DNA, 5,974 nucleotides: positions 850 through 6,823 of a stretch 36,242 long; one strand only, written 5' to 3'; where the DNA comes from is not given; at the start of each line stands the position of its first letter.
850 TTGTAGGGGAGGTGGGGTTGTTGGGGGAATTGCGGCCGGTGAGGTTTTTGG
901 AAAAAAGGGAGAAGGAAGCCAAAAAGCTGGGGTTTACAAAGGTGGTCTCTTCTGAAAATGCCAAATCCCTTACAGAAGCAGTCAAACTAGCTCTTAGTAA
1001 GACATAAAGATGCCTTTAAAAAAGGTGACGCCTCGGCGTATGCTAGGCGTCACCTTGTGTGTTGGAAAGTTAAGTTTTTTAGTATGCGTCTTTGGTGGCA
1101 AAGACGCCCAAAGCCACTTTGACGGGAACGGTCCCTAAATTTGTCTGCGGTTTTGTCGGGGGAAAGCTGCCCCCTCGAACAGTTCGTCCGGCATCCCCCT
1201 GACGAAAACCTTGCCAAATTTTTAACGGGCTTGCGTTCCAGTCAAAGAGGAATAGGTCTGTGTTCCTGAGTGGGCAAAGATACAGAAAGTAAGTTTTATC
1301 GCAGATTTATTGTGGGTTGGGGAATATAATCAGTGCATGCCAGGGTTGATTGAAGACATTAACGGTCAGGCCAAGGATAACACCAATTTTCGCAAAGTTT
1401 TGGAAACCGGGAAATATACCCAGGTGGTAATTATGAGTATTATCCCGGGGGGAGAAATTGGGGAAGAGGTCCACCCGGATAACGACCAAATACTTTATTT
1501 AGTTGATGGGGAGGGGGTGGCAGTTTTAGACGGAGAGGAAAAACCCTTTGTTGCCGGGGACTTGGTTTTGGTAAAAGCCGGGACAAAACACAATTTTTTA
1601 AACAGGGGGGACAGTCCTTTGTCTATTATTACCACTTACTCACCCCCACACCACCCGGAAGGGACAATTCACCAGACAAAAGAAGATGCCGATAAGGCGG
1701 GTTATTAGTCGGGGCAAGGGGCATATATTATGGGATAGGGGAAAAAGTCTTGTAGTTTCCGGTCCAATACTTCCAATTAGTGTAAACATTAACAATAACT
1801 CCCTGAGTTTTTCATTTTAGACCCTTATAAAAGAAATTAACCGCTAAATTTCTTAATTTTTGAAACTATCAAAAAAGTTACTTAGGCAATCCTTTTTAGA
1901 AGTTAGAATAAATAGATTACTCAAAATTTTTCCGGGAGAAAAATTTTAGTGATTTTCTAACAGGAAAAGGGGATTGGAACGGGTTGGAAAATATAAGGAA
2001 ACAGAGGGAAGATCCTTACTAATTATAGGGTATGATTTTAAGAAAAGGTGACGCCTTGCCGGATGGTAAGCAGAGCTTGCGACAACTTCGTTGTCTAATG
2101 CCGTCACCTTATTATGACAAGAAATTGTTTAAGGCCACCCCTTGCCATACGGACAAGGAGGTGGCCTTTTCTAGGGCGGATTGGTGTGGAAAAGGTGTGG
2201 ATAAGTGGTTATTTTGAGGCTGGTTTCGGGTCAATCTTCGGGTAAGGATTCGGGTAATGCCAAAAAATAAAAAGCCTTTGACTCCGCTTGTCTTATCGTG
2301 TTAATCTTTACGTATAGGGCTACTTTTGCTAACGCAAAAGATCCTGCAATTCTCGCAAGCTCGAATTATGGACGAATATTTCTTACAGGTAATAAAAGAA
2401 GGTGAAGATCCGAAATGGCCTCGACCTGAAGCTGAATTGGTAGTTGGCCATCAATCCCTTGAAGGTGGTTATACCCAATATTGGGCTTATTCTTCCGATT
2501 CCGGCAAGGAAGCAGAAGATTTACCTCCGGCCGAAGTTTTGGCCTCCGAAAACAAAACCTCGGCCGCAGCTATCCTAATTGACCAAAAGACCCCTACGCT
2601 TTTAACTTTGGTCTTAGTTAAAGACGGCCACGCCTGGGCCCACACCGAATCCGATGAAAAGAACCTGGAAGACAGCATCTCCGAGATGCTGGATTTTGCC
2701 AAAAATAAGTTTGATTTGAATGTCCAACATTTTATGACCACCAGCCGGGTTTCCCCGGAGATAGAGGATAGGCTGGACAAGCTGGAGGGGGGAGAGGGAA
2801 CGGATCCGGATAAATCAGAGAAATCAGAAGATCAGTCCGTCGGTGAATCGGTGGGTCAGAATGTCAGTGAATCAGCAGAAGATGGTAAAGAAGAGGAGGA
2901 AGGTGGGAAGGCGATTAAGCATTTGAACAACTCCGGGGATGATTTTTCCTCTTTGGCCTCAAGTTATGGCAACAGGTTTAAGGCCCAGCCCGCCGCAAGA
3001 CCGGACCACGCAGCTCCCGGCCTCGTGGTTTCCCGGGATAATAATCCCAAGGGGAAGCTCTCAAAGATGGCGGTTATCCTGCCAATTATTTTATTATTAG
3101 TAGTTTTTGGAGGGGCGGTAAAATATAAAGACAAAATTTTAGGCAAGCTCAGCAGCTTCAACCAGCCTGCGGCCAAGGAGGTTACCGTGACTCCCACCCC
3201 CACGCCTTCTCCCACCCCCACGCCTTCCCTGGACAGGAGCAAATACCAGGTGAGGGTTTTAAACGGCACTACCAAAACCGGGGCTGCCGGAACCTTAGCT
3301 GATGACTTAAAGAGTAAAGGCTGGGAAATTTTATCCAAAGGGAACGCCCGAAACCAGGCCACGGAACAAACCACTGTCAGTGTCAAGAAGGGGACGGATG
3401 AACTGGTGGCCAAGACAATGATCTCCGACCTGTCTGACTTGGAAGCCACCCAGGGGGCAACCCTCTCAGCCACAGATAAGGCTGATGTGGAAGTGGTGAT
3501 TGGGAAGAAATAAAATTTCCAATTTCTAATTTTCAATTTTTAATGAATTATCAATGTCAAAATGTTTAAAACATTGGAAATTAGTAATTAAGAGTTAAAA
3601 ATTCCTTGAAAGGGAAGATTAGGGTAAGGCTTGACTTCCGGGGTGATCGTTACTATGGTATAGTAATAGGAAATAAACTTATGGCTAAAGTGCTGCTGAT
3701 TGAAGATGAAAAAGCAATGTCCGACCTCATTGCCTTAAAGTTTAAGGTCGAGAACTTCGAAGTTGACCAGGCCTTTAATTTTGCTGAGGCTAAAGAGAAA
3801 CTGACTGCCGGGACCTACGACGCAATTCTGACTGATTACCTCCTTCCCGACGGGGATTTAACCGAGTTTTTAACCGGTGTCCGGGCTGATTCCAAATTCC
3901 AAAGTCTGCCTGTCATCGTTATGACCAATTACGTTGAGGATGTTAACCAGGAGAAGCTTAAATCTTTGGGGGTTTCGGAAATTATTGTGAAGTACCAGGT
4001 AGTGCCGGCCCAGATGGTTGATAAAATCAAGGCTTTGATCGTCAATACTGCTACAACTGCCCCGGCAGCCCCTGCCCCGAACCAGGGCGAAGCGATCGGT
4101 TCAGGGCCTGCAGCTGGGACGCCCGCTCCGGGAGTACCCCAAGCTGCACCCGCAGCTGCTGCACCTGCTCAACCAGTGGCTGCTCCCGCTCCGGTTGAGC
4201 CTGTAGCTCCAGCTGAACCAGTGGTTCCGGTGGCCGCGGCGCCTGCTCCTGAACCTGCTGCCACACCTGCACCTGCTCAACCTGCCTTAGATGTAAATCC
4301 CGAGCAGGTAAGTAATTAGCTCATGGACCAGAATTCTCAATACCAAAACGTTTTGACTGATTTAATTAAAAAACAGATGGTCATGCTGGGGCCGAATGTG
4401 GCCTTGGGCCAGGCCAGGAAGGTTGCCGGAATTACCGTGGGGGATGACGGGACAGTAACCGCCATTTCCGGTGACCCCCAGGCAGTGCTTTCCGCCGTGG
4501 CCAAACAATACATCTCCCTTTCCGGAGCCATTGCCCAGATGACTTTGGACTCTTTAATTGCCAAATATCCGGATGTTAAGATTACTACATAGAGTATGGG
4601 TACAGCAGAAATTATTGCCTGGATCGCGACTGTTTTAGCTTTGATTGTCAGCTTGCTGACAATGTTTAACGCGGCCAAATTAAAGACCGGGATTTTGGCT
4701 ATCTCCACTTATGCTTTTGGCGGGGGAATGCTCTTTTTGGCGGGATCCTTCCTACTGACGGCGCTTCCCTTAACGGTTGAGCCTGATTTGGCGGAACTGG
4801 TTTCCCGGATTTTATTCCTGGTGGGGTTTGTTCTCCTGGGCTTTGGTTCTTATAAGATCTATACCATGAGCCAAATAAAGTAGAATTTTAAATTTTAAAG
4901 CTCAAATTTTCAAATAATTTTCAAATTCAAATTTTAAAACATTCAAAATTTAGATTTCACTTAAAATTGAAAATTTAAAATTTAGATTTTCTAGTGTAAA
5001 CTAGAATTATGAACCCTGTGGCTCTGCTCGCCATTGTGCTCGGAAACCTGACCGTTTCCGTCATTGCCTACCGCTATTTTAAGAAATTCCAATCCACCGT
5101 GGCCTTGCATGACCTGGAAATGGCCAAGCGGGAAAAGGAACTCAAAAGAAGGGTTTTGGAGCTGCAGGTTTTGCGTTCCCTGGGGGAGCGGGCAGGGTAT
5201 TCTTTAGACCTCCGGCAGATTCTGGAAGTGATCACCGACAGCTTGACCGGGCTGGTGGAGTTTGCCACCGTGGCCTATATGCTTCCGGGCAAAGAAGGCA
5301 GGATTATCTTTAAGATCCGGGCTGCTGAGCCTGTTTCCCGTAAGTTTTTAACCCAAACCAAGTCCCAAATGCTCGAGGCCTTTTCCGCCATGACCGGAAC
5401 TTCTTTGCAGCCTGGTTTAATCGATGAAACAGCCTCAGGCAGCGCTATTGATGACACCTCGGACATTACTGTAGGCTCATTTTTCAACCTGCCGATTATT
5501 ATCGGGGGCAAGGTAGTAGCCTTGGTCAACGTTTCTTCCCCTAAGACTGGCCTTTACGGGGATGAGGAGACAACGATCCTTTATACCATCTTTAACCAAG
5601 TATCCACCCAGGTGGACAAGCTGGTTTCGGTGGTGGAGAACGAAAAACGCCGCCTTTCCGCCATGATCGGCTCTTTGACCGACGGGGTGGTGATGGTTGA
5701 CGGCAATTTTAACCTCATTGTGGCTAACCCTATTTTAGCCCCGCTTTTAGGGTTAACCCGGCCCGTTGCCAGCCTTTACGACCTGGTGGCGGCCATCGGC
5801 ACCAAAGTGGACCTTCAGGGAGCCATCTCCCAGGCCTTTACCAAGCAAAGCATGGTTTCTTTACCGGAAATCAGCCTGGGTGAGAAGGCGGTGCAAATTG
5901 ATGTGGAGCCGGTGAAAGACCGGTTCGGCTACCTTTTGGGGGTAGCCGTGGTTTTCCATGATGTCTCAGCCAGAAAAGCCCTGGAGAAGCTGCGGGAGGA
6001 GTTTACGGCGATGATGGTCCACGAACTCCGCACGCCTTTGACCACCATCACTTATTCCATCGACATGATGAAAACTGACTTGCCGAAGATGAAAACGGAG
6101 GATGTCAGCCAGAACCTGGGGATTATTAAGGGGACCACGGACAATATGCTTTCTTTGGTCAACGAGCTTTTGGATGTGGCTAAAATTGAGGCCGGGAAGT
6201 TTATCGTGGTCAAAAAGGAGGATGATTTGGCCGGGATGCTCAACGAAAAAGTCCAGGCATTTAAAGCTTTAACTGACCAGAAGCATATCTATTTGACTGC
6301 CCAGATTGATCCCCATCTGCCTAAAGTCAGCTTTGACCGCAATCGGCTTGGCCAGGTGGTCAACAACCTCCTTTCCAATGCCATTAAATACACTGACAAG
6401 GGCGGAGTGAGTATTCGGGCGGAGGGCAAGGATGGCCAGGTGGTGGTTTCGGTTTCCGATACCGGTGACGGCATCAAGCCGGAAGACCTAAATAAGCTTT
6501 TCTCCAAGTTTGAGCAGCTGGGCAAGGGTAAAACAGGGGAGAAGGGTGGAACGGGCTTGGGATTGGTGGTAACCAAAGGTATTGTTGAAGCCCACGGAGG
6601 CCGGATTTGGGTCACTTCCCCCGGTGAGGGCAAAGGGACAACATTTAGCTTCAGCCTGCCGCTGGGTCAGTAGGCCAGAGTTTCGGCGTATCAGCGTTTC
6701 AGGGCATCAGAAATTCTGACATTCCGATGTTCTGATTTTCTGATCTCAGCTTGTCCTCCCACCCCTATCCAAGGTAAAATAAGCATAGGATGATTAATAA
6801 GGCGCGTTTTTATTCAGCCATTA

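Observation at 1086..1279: A three-copy family of 194-259 nt intergenic elements whose helices are preserved by compensatory substitutions (candidate new structured RNA)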

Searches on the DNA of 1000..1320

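Call 8: search_rna_families(source=window, start=1000, end=1320, threshold=evalue, max_evalue=10, show_alignments=2)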
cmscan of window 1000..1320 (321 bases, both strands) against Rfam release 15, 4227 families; matches with E-value up to 10: 4.
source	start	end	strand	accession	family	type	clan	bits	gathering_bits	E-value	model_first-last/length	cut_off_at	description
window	1000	1107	-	RF00543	snopsi18S-1377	Gene; snRNA; snoRNA; HACA-box;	-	22.4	48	0.054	1-140/140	no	Small nucleolar RNA psi18S-1377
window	1021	1092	-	RF02985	ftsZ-DE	Gene; sRNA;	-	18.2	72.2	0.31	1-69/69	no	ftsZ-DE RNA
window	1006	1083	-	RF02621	BSnc120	Gene; sRNA;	-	13.2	114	6.4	1-88/88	no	Brucella sRNA 120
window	1081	1131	+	RF01928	Mico1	Gene; lncRNA;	-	10.4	60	8.2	158-205/205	no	Maternal intergenic circadian oscillating RNA 1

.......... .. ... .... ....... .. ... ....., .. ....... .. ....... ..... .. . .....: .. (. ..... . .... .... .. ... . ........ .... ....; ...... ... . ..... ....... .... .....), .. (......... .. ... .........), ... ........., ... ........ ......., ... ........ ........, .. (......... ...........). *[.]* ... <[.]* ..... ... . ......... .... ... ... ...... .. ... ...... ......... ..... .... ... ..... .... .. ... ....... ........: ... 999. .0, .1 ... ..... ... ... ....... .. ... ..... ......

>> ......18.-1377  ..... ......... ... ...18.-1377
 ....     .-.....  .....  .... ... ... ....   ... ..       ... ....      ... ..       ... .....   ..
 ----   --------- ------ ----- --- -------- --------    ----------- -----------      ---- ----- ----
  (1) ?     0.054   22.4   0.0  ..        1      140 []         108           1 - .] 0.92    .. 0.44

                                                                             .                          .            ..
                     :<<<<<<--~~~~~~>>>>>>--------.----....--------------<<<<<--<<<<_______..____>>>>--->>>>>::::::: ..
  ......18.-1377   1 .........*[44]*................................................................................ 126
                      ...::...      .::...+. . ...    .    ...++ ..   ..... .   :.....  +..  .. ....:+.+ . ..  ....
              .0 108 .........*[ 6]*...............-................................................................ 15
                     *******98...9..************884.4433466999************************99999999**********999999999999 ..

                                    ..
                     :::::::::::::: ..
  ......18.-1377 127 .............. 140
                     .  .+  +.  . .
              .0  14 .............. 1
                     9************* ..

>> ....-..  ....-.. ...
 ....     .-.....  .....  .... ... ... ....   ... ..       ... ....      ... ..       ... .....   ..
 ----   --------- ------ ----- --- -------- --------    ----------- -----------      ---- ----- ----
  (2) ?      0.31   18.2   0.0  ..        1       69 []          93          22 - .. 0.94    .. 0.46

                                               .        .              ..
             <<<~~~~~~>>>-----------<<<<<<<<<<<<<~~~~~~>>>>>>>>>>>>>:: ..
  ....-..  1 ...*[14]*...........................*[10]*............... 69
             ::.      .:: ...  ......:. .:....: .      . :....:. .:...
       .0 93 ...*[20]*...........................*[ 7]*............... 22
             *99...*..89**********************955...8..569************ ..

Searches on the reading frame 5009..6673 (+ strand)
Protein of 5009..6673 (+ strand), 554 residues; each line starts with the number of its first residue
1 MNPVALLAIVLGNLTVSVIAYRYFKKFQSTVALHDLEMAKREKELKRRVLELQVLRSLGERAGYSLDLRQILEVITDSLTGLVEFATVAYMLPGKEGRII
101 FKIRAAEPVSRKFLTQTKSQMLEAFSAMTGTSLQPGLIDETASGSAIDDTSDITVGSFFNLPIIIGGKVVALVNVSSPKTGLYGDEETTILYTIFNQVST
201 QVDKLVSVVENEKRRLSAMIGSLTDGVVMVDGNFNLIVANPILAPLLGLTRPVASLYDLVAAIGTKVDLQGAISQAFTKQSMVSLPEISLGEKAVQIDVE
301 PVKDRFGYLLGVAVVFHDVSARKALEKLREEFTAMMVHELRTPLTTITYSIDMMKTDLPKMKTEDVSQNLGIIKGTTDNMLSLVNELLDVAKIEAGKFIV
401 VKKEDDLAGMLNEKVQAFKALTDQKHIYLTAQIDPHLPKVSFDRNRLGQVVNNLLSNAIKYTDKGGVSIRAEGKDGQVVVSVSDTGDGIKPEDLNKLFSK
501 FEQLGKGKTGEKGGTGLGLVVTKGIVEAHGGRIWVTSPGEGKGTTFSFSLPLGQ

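Call 10: search_protein_families(library=pfam, proteins=[window:5009-6673:+])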
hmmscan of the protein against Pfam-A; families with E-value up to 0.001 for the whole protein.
window:5009-6673:+ (554 aa): 5 families
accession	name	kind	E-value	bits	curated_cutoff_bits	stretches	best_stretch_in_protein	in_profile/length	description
PF02518.31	HATPase_c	-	3.7e-31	108.3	26.4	1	443-553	2-110/111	Histidine kinase-, DNA gyrase B-, and HSP90-like ATPase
PF00512.31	HisKA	-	2.2e-15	56.9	26.9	1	329-396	2-66/66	His Kinase A (phospho-acceptor) domain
PF13581.12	HATPase_c_2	-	3.4e-05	24.3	27.4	1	445-529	30-112/127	Histidine kinase-like ATPase domain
PF13185.12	GAF_2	-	0.00035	21.2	28.6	0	67-199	3-132/136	GAF domain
PF01590.32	GAF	-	0.00079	20.4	22.4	0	67-201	1-132/133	GAF domain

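Call 61: find_encoding_contigs(protein=window:5009-6673:+, flank=10000, max_places=6)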
Protein window:5009-6673:+ (554 aa): 5 contigs read that carry it; 2 places shown.
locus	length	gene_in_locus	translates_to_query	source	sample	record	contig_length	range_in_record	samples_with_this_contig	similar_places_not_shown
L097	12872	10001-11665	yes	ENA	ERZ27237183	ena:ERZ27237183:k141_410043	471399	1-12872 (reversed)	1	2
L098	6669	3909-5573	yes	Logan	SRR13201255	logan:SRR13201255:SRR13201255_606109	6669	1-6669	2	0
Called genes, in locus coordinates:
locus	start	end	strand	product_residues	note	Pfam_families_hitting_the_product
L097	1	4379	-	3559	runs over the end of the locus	PF00376:MerR, PF12728:HTH_17 (weak), PF13411:MerR_1 (weak), PF13884:Peptidase_S74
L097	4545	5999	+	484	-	PF18073:Zn_ribbon_LapB, PF03796:DnaB_C (weak), PF06745:ATPase, PF13481:AAA_25 (faint), PF23442:DUF7125 (weak), PF13541:ChlI (weak)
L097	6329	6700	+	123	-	PF07883:Cupin_2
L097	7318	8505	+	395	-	-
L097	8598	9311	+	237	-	PF00072:Response_reg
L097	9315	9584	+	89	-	-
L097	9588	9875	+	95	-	-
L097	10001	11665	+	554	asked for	PF00512:HisKA, PF02518:HATPase_c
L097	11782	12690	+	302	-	-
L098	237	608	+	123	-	PF07883:Cupin_2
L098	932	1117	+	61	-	-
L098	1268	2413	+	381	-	-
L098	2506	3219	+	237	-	PF00072:Response_reg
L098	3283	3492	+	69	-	-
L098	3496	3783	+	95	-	-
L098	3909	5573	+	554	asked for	PF00512:HisKA, PF02518:HATPase_c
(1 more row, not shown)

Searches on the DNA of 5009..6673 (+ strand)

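Call 85: search_with_rna_model(model_id=R1, sources=[L097, L004, L006, L009, L015, L021, L022, L032, L036, L039, L045, L046, L052, L062, L063, L066, L067, L069], max_evalue=1)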
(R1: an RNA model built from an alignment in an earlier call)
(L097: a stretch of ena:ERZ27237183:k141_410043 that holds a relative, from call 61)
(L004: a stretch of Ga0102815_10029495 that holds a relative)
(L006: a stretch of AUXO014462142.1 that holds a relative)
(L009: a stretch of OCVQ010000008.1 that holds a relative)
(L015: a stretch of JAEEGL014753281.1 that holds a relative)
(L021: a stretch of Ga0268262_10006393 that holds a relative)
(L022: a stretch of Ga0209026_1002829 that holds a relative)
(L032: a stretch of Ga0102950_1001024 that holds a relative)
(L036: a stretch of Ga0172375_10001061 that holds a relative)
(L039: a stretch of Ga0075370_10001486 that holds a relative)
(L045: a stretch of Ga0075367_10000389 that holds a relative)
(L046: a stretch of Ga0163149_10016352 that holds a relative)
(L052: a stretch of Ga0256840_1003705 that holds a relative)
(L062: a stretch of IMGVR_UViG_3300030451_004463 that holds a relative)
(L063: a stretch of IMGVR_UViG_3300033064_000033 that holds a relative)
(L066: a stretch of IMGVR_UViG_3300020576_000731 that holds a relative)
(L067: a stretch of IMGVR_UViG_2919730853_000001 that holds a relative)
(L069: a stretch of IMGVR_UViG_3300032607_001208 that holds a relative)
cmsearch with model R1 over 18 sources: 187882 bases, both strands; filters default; matches with E-value up to 1: 12.
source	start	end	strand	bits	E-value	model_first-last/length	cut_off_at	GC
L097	6077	6243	+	126.5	9.1e-34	1-206/206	no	0.54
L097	12732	12872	+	90.5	1.1e-23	1-158/206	3'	0.5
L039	3481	3532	+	15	0.015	37-201/206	no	0.31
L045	9259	9310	+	15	0.015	37-201/206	no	0.31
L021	1071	1118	-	14.1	0.027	1-206/206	no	0.35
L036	6655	6757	-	13.4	0.042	1-206/206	no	0.36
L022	2914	2959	-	12.6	0.071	49-189/206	no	0.37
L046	2687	2739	+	12.4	0.081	49-189/206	no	0.21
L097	12697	12755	-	11.2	0.18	1-206/206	no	0.32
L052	1483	1579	+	9.9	0.41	1-206/206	no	0.38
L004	851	979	-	8.9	0.77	54-184/206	no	0.34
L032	4888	4989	-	8.7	0.87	1-206/206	no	0.58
